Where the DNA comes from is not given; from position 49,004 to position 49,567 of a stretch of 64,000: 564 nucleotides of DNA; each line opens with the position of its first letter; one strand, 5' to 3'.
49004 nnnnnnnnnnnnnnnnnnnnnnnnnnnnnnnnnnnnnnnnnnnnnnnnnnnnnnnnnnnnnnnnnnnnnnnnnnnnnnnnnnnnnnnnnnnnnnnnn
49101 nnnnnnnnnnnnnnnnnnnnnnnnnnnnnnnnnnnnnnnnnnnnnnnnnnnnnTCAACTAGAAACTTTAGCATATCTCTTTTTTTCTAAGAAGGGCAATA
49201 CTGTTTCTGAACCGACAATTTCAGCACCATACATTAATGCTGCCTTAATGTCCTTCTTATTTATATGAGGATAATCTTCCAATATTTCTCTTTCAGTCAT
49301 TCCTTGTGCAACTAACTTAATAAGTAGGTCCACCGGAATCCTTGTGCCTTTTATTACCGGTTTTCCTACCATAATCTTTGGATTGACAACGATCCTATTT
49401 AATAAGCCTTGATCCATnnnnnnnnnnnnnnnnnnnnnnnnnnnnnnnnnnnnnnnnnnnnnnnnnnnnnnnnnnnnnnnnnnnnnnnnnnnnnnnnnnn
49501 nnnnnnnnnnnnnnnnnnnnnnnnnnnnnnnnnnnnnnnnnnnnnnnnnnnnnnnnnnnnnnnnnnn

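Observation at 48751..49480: DUF433/DUF5615 toxin-antitoxin-like pair bracketed by ~40-bp direct repeats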

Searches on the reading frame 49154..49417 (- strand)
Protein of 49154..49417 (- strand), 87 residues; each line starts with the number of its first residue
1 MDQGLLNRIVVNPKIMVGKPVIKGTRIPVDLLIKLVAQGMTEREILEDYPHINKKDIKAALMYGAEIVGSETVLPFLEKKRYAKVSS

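Call 8: search_protein_families(library=pfam, proteins=[window:49154-49417:-], max_evalue=0.01)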
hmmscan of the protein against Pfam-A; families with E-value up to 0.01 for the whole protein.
window:49154-49417:- (87 aa): 1 family
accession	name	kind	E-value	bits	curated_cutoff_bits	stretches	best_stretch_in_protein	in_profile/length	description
PF04255.20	DUF433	-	2.3e-24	85.4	23.6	1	9-63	1-55/56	Protein of unknown function (DUF433)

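Call 10: find_encoding_contigs(protein=window:49154-49417:-, flank=6000, max_places=8)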
Protein window:49154-49417:- (87 aa): 4 contigs read that carry it; 3 places shown.
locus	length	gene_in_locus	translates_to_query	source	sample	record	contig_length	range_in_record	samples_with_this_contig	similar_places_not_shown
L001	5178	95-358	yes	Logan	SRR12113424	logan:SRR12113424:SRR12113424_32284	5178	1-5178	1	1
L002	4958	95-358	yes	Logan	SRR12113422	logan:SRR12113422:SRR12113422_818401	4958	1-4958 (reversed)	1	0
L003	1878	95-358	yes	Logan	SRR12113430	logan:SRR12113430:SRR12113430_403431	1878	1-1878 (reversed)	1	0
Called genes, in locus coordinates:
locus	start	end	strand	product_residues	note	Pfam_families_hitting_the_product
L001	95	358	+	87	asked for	PF04255:DUF433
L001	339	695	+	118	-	PF01927:Mut7-C, PF18480:DUF5615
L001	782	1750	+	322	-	PF01594:AI-2E_transport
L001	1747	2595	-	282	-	PF01944:SpoIIM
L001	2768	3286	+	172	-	PF01909:NTP_transf_2, PF18765:Polbeta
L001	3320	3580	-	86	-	-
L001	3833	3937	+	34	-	-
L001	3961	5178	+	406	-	?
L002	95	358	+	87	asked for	PF04255:DUF433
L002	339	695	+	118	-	PF01927:Mut7-C, PF18480:DUF5615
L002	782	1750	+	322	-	PF01594:AI-2E_transport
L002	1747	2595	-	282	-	PF01944:SpoIIM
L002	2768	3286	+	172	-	PF01909:NTP_transf_2, PF18765:Polbeta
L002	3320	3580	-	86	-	-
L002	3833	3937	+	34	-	-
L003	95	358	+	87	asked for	PF04255:DUF433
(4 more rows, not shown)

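Call 38: find_related_loci(query=A2, collection=metagenome_contigs, flank=3000)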
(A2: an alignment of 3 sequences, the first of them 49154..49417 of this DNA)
Query A2 (87 aa) in metagenome_contigs; peptide patterns used: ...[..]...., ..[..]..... (x = any residue, [..] = any of these).
438 stretches matched a pattern; 40 encode a relative of the query (tblastn E <= 1e-3); 40 distinct loci.
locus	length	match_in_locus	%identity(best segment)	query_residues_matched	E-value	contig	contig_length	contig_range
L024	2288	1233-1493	77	1-87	1e-45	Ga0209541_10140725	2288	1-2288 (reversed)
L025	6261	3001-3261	68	1-87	6e-40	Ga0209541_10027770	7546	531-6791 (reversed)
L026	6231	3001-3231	68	1-77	1e-33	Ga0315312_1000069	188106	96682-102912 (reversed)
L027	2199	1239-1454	60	7-78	8e-29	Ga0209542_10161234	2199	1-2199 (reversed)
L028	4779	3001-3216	60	7-78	9e-29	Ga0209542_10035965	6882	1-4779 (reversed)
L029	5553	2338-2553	60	7-78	9e-29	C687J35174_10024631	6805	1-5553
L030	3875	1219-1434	50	3-74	4e-22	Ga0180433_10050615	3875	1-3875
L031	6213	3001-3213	48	3-73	7e-22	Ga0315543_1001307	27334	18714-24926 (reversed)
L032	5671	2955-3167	48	3-73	6e-22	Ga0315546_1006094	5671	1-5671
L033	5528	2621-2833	48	3-73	6e-22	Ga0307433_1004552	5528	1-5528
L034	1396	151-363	46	3-73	1e-21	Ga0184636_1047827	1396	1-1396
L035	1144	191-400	49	5-74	1e-21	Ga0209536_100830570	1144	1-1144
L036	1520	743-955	54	6-76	6e-21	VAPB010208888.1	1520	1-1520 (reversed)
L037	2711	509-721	44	3-73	6e-20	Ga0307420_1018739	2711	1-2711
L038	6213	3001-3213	44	3-73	1e-19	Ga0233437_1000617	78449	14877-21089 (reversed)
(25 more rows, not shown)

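Call 59: find_related_loci(query=A2, collection=viral_contigs, flank=2000)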
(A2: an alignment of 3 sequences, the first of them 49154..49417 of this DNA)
Query A2 (87 aa) in viral_contigs; peptide patterns used: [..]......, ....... (x = any residue, [..] = any of these).
139 stretches matched a pattern, but none encodes a relative of the query by tblastn (E <= 1e-3).

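Call 60: find_homologous_proteins(query=L025:1338-2912:+, max_evalue=1e-20)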
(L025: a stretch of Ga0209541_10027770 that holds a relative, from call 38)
Query L025:1338-2912:+ (524 aa): 11 proteins with E <= 1e-20 among 5296 candidates.
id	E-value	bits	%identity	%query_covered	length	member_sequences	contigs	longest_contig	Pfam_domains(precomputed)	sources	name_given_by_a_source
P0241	0.0e+0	1110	93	100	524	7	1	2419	-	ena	-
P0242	3.1e-284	961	80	100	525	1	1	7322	-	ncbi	-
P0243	1.1e-260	884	71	100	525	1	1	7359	-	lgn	-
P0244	7.0e-202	690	57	99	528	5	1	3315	-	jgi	-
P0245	1.5e-183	629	54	100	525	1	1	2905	-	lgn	-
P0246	5.2e-164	565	51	92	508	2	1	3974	-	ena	-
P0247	2.4e-148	513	50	86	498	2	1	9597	-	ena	-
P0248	7.7e-137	475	43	96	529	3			-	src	-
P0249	1.2e-31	128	27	88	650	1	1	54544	-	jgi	jgi:hypothetical protein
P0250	2.4e-30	124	25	88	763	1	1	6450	-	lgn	-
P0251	4.3e-22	97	26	88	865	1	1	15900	-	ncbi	-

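Call 61: find_encoding_contigs(protein=P0242, flank=3000, max_places=2)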
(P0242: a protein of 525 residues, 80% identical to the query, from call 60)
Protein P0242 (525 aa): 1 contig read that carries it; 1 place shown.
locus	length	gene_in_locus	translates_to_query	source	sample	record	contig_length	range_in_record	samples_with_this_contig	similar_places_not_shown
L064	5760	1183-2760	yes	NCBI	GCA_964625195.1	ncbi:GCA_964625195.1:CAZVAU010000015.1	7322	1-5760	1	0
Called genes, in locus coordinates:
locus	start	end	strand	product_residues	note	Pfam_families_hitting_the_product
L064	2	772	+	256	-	?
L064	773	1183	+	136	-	-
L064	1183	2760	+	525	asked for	-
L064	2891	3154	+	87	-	PF04255:DUF433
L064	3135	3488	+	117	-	PF01927:Mut7-C (weak), PF18480:DUF5615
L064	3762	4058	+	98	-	-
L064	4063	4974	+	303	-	-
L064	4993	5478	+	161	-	-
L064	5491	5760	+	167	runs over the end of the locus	-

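Call 62: find_encoding_contigs(protein=P0243, flank=3000, max_places=2)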
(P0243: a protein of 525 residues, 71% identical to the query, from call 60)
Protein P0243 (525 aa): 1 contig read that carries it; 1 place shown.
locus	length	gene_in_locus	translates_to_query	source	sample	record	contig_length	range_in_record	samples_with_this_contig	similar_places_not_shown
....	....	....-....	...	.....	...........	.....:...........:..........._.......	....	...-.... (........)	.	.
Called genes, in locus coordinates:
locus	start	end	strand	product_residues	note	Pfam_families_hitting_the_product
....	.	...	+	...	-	?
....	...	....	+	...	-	-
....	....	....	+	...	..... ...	-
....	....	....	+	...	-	-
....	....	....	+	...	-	-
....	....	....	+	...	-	-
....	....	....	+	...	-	-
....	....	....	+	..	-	-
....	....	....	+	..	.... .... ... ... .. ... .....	?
